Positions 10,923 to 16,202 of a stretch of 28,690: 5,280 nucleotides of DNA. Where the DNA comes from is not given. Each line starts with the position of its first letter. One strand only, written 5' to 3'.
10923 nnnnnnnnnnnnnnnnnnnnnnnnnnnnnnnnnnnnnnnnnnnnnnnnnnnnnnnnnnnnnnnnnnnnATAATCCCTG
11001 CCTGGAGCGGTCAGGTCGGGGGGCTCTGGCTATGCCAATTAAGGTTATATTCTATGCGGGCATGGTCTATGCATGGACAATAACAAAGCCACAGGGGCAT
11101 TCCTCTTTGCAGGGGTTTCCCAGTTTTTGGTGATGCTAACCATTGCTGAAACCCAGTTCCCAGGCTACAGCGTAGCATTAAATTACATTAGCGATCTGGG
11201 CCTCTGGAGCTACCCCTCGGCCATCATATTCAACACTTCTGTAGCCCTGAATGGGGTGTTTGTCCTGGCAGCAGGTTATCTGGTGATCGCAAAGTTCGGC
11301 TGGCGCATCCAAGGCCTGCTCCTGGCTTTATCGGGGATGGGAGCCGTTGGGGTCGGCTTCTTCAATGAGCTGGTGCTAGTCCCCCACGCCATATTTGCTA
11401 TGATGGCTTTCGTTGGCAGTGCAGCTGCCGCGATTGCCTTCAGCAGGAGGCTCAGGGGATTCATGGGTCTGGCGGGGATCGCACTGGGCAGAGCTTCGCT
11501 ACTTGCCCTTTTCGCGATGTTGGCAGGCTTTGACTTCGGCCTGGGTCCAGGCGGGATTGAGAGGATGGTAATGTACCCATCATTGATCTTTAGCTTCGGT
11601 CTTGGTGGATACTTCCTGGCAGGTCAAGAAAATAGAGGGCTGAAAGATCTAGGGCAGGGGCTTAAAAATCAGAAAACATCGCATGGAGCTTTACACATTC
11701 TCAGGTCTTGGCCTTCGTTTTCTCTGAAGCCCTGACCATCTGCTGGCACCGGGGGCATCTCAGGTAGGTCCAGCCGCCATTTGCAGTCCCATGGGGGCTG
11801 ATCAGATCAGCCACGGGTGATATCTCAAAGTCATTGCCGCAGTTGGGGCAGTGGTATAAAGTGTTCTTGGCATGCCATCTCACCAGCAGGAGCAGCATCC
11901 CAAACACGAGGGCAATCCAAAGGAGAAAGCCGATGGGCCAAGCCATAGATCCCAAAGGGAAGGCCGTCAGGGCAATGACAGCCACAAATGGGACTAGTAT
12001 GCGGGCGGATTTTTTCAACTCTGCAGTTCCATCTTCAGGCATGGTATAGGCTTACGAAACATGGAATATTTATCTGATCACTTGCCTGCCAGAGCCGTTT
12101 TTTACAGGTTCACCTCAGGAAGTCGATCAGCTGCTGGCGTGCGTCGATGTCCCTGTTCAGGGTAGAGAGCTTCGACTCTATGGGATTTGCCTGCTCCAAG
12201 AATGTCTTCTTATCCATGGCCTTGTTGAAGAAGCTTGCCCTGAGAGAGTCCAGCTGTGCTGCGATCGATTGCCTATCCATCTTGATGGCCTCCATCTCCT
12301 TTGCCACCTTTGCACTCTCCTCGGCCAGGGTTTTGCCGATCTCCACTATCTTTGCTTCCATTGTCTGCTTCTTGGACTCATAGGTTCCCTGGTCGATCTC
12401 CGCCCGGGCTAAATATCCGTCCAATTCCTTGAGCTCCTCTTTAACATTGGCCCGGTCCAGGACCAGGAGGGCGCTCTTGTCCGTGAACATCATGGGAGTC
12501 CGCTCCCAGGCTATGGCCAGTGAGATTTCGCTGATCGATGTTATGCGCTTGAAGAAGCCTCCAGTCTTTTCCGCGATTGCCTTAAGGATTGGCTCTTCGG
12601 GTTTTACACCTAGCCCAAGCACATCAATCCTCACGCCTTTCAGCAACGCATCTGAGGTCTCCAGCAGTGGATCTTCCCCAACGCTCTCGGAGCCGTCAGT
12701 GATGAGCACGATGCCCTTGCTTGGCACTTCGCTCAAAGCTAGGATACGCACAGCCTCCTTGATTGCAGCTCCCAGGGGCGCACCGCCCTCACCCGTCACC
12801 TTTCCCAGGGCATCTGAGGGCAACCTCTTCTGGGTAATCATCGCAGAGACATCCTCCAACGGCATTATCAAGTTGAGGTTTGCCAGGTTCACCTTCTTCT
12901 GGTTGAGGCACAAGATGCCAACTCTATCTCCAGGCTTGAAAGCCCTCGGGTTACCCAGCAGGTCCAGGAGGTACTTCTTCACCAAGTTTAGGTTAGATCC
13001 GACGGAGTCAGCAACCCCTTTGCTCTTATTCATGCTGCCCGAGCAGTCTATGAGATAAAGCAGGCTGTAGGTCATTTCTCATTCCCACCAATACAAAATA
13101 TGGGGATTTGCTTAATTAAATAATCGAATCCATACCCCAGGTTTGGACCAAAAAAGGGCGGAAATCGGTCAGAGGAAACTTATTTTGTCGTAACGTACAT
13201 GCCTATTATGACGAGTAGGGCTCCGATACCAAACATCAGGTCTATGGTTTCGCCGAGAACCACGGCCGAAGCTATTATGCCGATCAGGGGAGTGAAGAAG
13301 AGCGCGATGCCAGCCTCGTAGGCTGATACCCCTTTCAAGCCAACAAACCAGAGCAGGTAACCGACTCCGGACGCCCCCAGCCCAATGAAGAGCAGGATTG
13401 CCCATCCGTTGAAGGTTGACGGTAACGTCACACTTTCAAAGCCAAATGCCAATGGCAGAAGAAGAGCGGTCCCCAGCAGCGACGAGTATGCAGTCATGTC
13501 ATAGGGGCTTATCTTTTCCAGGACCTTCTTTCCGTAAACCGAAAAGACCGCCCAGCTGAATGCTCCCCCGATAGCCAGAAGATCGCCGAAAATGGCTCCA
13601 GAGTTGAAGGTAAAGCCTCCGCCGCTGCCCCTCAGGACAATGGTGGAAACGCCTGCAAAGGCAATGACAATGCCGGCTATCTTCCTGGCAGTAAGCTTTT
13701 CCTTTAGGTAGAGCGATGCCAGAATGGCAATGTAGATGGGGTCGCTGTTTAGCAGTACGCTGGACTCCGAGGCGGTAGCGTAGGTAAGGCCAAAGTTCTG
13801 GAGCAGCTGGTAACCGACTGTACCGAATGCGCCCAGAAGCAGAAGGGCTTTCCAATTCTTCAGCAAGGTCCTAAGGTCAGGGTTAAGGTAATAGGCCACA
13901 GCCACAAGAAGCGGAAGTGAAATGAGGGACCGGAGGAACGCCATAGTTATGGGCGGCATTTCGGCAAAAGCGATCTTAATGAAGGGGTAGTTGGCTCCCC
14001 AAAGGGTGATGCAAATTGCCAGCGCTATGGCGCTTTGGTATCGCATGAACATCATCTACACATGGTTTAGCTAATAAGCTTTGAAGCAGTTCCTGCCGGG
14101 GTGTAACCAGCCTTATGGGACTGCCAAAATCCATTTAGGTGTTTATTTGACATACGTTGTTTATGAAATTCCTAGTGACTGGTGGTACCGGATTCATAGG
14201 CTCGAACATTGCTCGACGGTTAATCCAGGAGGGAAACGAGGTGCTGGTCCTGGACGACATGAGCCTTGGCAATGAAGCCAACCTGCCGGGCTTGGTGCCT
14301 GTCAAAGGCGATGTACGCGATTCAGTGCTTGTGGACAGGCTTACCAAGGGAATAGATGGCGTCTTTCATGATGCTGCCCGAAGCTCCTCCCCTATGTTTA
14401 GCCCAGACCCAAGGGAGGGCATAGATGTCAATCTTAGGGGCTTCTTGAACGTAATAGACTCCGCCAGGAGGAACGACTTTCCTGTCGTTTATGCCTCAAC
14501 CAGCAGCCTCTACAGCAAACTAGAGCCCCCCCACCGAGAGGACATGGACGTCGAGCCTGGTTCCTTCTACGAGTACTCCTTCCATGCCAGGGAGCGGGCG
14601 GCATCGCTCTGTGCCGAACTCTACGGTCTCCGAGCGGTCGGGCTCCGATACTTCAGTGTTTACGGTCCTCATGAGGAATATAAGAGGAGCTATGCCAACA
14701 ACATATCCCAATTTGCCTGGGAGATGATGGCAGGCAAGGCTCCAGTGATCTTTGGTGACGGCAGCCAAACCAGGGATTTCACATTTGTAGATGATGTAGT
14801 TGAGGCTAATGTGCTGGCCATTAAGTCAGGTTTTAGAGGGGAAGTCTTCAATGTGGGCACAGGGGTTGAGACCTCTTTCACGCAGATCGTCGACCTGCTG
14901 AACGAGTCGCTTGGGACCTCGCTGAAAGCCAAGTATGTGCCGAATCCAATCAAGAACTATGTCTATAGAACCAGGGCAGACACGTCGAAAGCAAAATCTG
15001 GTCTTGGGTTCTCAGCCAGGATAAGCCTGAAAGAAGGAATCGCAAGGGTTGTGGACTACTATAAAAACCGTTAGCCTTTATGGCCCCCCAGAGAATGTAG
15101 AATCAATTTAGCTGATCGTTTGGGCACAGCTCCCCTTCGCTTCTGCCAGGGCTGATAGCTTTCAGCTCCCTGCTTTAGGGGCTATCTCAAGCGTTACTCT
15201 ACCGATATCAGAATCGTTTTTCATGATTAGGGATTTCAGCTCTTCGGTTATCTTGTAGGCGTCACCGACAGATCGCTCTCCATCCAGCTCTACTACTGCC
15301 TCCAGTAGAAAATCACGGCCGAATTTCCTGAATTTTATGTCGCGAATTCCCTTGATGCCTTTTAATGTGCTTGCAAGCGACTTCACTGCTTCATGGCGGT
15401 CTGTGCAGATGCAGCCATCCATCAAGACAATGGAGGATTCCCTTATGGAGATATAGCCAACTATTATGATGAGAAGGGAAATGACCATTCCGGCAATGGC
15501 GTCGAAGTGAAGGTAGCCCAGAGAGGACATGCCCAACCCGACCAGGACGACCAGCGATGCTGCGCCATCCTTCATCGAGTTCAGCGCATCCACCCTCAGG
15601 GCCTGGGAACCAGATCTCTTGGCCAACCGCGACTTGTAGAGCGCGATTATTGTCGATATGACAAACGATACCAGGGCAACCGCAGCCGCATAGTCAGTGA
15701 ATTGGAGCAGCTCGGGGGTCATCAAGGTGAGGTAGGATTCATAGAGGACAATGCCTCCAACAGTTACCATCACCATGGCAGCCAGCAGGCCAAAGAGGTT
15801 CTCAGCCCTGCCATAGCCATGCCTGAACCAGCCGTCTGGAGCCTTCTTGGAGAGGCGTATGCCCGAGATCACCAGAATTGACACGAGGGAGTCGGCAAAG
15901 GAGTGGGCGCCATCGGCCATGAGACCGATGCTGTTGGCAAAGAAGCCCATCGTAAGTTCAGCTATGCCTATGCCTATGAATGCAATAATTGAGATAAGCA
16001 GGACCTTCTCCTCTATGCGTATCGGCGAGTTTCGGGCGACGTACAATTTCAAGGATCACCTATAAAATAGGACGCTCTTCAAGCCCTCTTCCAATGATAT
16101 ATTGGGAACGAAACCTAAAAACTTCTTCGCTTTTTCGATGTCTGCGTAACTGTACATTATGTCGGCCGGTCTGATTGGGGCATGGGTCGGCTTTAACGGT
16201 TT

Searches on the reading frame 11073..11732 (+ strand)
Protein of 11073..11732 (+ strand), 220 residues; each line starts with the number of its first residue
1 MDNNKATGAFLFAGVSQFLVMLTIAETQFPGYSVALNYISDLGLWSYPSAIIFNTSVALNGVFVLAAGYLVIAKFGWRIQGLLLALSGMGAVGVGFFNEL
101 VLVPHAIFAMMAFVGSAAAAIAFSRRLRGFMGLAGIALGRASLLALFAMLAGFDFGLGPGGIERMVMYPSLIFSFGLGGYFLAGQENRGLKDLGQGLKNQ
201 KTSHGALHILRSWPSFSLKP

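Call 9: search_protein_families(library=pfam, proteins=[window:11073-11732:+], max_evalue=0.01)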
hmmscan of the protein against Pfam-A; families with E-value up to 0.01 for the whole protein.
window:11073-11732:+ (220 aa): 1 family
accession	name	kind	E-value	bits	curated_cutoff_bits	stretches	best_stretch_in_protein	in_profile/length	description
PF06197.19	DUF998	-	4.1e-16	59.6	30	1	13-177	2-181/184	Protein of unknown function (DUF998)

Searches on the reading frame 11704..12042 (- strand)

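Call 9: search_protein_families(library=pfam, proteins=[window:11704-12042:-], max_evalue=0.01)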
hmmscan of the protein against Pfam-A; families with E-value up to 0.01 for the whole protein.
window:11704-12042:- (113 aa): 17 families
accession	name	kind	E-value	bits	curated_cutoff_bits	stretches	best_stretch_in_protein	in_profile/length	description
PF10601.15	zf-LITAF-like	-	3.3e-05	24.4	23.8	1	30-70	23-64/70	LITAF-like zinc ribbon domain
PF17032.10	Zn_ribbon_15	-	0.00028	22.1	28.9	1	52-106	27-65/73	zinc-ribbon family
PF12760.12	Zn_ribbon_IS1595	-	0.00052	20.4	25.4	0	51-74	10-29/46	Transposase zinc-ribbon domain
PF09723.15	Zn_ribbon_8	-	0.0018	18.7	34.4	0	63-74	6-17/41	Zinc ribbon domain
PF23454.1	Zn_ribbon_Brz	-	0.0027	18.7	27.9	0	90-104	2-16/58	Transcriptional regulator Brz zinc beta ribbon domain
PF07754.17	HVO_2753_ZBP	-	0.0027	17.9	33.2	0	58-70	12-24/46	Small zinc finger protein HVO_2753-like, Zn-binding pocket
PF08209.17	Sgf11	-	0.0029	17.6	26.4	0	59-69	1-11/33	Sgf11 (transcriptional regulation protein)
PF12773.13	DZR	-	0.0034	17.9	27.3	1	64-107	14-38/45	Double zinc ribbon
PF24485.1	zf-C2H2_DHX34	-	0.0037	17.7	27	0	63-77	2-16/25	DHX34-like, C2H2-type zinc finger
PF13248.11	Zn_ribbon_3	-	0.004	17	27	0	64-71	18-25/26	zinc-ribbon domain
PF17283.8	Zn_ribbon_SprT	-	0.0071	16.8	28.1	0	88-102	24-33/38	SprT-like zinc ribbon domain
PF24460.1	DUF7575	-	0.0073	16.1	28.5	0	64-72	5-13/28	Domain of unknown function (DUF7575)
PF25207.1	DUF7837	-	0.0074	16.7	27.8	0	62-104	5-45/47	Domain of unknown function (DUF7837)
PF25206.1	DUF7836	-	0.0078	16.5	26.7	0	64-110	9-47/59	Domain of unknown function (DUF7836)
PF24859.1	FdhE_central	-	0.0079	16.7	27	0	64-101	1-33/39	FdhE, central domain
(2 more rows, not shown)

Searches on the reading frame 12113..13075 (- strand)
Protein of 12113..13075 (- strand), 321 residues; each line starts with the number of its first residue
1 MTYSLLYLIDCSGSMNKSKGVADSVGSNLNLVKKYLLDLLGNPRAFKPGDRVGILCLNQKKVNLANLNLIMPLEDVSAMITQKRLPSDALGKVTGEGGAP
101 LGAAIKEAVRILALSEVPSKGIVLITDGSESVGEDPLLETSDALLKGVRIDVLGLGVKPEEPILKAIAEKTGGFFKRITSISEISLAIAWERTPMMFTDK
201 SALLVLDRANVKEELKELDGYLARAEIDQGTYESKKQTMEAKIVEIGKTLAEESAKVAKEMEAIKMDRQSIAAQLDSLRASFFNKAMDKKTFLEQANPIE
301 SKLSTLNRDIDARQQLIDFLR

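Call 9: search_protein_families(library=pfam, proteins=[window:12113-13075:-], max_evalue=0.01)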
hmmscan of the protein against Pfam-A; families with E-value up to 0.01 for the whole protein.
window:12113-13075:- (321 aa): 4 families
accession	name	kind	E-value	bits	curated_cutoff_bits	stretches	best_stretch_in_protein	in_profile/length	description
PF00092.34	VWA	-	2.9e-09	37.8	23.8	1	8-183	5-167/174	von Willebrand factor type A domain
PF13768.12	VWA_3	-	4e-06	27.4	27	1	90-174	68-152/155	von Willebrand factor type A domain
PF13519.12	VWA_2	-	9.3e-06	26.7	27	1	6-128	2-106/107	von Willebrand factor type A domain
PF05120.17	GvpG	-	0.0062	17.1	30.6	0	207-243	29-65/67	Gas vesicle protein G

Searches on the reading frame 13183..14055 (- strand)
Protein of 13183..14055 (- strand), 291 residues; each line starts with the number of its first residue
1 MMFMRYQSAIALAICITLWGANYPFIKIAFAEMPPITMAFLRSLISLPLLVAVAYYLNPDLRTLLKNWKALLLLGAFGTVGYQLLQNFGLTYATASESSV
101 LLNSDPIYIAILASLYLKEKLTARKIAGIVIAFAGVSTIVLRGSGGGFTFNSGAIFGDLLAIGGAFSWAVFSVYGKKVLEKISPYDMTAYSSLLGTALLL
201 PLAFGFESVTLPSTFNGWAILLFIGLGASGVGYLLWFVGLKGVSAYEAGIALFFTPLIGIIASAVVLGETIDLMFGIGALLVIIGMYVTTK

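Call 9: search_protein_families(library=pfam, proteins=[window:13183-14055:-], max_evalue=0.01)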
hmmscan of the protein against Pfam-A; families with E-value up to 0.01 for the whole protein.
window:13183-14055:- (291 aa): 4 families
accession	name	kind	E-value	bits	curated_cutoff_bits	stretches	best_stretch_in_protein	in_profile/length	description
PF00892.27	EamA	-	3.1e-56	189.8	28.2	2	156-289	2-133/135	EamA-like transporter family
PF03151.22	TPT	-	3e-09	37.1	30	1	54-287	53-288/291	Triose-phosphate Transporter family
PF06027.18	SLC35F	-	5.7e-06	26.5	21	1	61-288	66-296/299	Solute carrier family 35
PF05653.20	Mg_trans_NIPA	-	0.0077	15.9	26.2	1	107-141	87-121/295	Magnesium transporter NIPA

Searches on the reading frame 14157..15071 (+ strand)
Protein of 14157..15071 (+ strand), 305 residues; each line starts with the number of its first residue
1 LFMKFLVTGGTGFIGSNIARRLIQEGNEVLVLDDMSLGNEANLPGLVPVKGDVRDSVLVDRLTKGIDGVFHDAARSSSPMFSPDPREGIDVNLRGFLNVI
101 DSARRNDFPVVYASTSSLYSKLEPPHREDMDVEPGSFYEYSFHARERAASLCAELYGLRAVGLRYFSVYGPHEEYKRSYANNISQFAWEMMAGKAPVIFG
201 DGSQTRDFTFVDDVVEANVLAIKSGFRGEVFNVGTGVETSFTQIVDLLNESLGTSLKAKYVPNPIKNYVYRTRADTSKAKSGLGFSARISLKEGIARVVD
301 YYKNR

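Call 9: search_protein_families(library=pfam, proteins=[window:14157-15071:+], max_evalue=0.01)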
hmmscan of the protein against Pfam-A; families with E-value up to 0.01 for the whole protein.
window:14157-15071:+ (305 aa): 10 families
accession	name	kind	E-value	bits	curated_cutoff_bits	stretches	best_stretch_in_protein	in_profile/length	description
PF01370.27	Epimerase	-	2.4e-51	174.9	20.9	1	6-234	2-240/240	NAD dependent epimerase/dehydratase family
PF16363.11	GDP_Man_Dehyd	-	2.6e-38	132.7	27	1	6-297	1-331/332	GDP-mannose 4,6 dehydratase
PF01073.25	3Beta_HSD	-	1.1e-16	61.2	22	1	6-223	1-230/280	3-beta hydroxysteroid dehydrogenase/isomerase family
PF02719.21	Polysacc_synt_2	-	1.5e-10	41.2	20.2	1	6-108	2-120/293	Polysaccharide biosynthesis protein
PF04321.23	RmlD_sub_bind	-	2.1e-08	34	27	1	3-179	1-159/287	RmlD substrate binding domain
PF07993.18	NAD_binding_4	-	1.3e-06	28.3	20.1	0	59-128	82-150/258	Male sterility protein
PF13460.12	NAD_binding_10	-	2.6e-05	24.6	27.2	1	9-122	1-105/184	NAD(P)H-binding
PF05368.20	NmrA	-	0.00081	19.5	27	0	5-71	5-75/298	NmrA-like family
PF08659.16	KR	-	0.0012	19.2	22.6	1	5-32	3-30/180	KR domain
PF00106.31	adh_short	-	0.0017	18.3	26.6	1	6-65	4-70/195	short chain dehydrogenase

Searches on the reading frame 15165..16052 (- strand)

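Call 9: search_protein_families(library=pfam, proteins=[window:15165-16052:-], max_evalue=0.01)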
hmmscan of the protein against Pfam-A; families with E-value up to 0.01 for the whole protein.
window:15165-16052:- (296 aa): 2 families
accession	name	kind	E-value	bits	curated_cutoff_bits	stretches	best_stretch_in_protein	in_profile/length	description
PF01545.26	Cation_efflux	-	5.6e-37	127.9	26.6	1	18-211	1-198/198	Cation efflux family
PF16916.11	ZT_dimer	-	2e-08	34.5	26.7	1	220-292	6-77/78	Dimerisation domain of Zinc Transporter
